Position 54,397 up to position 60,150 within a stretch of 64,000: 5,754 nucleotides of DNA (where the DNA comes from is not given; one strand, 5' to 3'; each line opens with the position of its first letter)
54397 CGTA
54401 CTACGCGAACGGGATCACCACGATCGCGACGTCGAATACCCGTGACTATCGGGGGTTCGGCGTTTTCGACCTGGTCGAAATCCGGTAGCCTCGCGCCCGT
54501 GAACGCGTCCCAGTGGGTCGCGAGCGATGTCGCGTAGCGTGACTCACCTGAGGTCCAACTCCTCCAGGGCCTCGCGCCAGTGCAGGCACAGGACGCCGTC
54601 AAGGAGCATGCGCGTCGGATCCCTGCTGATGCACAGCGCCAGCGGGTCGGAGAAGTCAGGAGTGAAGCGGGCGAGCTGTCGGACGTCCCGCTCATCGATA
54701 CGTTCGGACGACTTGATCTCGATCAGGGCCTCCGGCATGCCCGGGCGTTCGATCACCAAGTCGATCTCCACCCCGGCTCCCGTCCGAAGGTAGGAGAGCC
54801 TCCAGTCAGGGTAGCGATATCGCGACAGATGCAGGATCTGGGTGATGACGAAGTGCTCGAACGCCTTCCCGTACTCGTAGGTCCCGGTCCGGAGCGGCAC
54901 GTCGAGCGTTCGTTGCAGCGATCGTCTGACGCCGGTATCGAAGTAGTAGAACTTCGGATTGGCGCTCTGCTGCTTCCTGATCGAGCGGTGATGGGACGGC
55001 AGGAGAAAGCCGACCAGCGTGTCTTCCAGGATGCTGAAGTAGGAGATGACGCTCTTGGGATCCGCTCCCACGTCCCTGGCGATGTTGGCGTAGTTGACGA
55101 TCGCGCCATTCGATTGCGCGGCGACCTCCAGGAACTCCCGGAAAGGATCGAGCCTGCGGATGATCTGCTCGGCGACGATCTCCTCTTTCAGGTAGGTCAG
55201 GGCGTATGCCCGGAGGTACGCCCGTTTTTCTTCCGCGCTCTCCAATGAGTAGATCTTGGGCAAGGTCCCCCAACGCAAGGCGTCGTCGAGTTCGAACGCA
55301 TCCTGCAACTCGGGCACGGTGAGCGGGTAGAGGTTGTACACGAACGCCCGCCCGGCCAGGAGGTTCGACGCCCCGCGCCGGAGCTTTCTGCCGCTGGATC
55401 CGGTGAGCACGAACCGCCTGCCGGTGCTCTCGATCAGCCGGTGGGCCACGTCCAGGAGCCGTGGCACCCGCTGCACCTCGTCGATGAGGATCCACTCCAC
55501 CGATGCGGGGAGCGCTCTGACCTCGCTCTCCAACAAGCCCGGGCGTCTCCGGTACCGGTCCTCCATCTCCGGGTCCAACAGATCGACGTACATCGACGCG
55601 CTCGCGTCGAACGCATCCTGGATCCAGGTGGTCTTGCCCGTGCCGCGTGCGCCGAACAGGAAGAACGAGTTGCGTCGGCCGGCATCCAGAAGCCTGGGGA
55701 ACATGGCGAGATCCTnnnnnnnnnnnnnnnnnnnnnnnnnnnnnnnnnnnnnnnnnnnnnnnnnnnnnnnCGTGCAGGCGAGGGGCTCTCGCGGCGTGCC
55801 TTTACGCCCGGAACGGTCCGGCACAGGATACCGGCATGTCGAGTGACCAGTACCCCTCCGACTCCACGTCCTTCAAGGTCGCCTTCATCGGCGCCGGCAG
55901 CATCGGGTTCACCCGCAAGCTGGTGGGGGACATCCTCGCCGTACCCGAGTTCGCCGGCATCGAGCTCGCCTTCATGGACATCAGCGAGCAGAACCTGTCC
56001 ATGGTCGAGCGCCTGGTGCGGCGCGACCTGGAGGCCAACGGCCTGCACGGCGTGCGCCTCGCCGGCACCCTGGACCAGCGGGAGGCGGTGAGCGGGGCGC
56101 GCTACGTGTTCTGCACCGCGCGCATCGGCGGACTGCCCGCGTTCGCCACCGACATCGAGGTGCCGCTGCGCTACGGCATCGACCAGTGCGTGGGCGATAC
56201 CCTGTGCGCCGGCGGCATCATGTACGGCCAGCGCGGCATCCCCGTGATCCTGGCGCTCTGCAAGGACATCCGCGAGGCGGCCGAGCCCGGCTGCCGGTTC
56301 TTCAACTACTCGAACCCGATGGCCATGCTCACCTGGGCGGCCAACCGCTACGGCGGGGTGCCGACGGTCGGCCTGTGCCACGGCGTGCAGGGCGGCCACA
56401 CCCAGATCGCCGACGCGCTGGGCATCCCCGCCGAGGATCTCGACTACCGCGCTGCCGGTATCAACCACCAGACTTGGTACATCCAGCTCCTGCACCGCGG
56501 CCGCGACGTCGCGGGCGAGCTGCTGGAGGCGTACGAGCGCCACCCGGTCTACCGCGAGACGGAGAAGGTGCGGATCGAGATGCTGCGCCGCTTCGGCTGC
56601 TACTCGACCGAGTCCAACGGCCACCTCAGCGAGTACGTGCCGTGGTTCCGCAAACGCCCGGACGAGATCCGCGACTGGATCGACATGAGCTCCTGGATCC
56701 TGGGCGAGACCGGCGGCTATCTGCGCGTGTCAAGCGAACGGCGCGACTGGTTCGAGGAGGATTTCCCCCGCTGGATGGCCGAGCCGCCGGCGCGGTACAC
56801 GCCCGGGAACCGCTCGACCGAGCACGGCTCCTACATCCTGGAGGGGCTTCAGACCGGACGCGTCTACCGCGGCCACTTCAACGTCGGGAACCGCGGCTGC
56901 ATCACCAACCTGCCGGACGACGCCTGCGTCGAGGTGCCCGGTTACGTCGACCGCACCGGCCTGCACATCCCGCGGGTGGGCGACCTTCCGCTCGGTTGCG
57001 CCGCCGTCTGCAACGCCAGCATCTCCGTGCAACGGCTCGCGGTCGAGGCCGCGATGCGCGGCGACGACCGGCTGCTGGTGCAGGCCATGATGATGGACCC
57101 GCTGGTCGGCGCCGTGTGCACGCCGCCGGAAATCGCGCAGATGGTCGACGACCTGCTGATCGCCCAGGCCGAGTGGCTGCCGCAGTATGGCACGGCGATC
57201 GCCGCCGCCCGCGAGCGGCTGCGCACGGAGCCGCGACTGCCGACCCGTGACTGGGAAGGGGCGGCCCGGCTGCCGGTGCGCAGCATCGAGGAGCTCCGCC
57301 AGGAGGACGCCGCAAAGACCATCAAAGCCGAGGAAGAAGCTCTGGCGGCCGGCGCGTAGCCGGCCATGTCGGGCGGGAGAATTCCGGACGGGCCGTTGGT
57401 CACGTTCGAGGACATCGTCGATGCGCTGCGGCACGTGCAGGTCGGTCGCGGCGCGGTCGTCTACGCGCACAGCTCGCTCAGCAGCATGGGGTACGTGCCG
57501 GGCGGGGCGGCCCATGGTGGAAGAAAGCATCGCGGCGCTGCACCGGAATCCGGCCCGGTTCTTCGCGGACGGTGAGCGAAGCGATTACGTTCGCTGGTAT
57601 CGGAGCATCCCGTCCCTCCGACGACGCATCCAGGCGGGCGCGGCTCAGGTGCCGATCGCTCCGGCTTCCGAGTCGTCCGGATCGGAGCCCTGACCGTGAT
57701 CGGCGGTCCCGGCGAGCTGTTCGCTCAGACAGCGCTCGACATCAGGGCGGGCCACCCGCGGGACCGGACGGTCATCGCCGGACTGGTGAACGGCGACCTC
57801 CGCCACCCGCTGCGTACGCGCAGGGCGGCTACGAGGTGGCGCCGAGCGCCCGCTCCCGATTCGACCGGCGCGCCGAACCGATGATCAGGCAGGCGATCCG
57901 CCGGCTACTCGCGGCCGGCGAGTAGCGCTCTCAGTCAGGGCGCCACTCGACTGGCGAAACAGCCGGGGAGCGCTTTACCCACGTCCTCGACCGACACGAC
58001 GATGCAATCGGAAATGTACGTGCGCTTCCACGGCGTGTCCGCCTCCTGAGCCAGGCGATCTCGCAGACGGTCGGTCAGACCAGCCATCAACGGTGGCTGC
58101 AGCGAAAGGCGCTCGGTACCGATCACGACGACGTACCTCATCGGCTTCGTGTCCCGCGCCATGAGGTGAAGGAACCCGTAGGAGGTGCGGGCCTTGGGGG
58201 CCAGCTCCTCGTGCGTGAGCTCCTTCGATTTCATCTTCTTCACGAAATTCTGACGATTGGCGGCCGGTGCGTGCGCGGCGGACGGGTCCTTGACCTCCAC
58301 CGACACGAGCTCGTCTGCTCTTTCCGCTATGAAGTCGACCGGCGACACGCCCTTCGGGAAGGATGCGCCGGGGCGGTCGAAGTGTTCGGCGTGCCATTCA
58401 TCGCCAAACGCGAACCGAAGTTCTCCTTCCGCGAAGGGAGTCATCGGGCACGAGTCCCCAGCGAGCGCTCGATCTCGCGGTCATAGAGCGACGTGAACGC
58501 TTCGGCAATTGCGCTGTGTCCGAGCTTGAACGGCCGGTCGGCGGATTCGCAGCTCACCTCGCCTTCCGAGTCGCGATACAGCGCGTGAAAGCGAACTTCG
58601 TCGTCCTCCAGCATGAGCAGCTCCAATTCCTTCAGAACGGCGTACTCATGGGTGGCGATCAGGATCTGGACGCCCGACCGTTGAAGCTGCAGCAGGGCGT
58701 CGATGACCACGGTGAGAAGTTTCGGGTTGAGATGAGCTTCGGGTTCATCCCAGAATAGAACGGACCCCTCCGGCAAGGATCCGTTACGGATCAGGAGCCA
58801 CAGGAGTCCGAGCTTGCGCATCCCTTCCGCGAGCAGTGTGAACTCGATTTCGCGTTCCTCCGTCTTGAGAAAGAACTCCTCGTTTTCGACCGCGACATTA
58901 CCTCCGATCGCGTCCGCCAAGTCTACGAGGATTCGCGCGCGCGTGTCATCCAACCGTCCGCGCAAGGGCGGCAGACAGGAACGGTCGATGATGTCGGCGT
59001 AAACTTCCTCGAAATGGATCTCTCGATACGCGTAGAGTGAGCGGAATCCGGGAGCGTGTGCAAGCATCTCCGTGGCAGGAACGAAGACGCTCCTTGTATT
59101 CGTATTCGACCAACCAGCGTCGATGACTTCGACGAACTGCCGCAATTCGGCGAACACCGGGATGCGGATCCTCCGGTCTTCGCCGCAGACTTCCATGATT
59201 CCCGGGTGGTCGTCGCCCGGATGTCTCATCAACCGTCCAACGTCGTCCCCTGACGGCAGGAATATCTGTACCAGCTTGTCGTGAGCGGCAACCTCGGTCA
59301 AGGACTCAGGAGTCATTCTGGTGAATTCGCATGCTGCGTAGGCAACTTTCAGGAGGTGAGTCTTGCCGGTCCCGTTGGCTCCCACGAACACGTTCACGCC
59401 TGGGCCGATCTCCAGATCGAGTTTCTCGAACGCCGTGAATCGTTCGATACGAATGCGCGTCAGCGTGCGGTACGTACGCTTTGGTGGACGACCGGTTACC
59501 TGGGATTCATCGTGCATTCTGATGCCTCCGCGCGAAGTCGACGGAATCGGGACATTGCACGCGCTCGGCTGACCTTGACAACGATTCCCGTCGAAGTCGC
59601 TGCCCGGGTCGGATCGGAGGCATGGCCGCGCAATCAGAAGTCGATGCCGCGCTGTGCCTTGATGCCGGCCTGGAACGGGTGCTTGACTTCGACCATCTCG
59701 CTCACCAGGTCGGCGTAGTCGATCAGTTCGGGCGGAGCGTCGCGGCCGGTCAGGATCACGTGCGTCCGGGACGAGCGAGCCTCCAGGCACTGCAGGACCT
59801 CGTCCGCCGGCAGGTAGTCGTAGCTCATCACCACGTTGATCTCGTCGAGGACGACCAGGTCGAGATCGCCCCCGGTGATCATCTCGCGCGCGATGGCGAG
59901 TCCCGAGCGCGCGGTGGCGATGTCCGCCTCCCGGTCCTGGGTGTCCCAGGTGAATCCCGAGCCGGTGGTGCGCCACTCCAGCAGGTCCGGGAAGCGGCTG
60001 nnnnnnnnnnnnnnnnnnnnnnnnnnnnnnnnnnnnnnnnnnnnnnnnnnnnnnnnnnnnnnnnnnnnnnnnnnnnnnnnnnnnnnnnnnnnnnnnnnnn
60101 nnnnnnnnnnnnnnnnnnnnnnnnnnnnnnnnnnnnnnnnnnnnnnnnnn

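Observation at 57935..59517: Lower-GC two-gene module: ABC/OLD-like ATPase coupled to a small PD-(D/E)xK-like protein (candidate defence system)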

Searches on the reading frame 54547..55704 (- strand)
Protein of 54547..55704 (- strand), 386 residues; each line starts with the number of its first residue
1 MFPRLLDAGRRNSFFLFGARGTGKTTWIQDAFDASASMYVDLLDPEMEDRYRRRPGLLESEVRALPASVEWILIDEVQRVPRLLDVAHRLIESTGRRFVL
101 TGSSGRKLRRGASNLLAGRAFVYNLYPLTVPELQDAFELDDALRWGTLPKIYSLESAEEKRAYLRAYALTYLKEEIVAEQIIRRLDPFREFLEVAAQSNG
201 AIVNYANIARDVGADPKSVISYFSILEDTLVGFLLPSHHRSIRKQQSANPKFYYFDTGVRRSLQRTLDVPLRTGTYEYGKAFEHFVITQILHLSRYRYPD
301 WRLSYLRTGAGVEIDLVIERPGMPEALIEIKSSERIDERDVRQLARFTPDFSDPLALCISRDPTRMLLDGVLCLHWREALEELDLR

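Call 68: search_protein_families(library=padloc, proteins=[window:54547-55704:-], max_evalue=0.001)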
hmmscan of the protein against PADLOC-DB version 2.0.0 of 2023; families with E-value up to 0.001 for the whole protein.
window:54547-55704:- (386 aa): 6 families
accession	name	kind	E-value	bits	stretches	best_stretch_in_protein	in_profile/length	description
PDLC04790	PDC-S01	-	9.6e-56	187.3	2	141-351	176-386/422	-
PDLC04789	PDC-S01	-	2.6e-44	149.8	1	12-359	18-364/375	-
PDLC04787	PDC-S01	-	4.9e-30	102.7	1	16-351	32-379/412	-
PDLC04791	PDC-S01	-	2.3e-21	73.9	1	12-357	20-373/395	-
PDLC04792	PDC-S01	-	1.9e-07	28.1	0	10-139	18-157/452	-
PDLC04786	PDC-S01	-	1.9e-06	24.9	0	245-344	301-398/439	-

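Call 69: search_protein_families(library=pfam, proteins=[window:54547-55704:-], max_evalue=0.01)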
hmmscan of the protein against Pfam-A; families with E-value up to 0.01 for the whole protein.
window:54547-55704:- (386 aa): 4 families
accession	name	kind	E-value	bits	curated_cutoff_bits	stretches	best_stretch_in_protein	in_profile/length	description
PF13635.12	DUF4143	-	2e-28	99.6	28.1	1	177-333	5-160/160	Domain of unknown function (DUF4143)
PF13173.12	AAA_14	-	2.6e-21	76.4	27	1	12-133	3-128/129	AAA domain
PF13401.12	AAA_22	-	0.0064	17.2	27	0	11-33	5-27/130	AAA domain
PF01637.24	ATPase_2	-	0.0085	16.4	33.2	0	5-97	14-111/225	ATPase domain predominantly from Archaea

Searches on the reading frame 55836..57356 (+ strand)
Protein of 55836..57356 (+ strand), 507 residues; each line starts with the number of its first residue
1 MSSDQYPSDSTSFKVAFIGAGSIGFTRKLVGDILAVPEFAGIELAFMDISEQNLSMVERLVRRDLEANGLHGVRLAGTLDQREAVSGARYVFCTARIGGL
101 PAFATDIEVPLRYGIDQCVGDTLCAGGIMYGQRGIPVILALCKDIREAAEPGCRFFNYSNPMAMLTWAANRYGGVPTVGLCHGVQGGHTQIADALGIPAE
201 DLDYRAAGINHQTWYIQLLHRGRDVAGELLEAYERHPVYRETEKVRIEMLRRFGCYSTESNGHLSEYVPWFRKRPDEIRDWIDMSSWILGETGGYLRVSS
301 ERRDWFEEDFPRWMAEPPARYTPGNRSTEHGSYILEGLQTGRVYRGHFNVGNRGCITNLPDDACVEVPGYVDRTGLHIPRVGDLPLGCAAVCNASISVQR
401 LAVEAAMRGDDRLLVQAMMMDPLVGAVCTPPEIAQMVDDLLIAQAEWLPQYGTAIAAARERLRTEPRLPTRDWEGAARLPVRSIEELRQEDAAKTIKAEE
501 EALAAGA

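Call 74: search_protein_families(library=pfam, proteins=[window:55836-57356:+], max_evalue=0.01)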
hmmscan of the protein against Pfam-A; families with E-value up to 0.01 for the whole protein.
window:55836-57356:+ (507 aa): 2 families
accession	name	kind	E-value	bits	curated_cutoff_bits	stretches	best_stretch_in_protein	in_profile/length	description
PF11975.13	Glyco_hydro_4C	-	2.5e-48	165.3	24.1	1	207-424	2-211/211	Family 4 glycosyl hydrolase C-terminal domain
PF02056.22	Glyco_hydro_4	-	5e-42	144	23.2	1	14-196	1-182/183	Family 4 glycosyl hydrolase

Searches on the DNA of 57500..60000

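Call 75: search_rna_families(source=window, start=57500, end=60000, threshold=evalue, max_evalue=1)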
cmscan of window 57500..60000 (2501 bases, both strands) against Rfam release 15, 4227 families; matches with E-value up to 1: 1.
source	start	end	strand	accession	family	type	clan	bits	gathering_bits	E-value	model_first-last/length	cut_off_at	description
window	58488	58509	-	RF00622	CPEB3_ribozyme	Gene; ribozyme;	-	16.5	35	0.64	19-40/78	no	Mammalian CPEB3 ribozyme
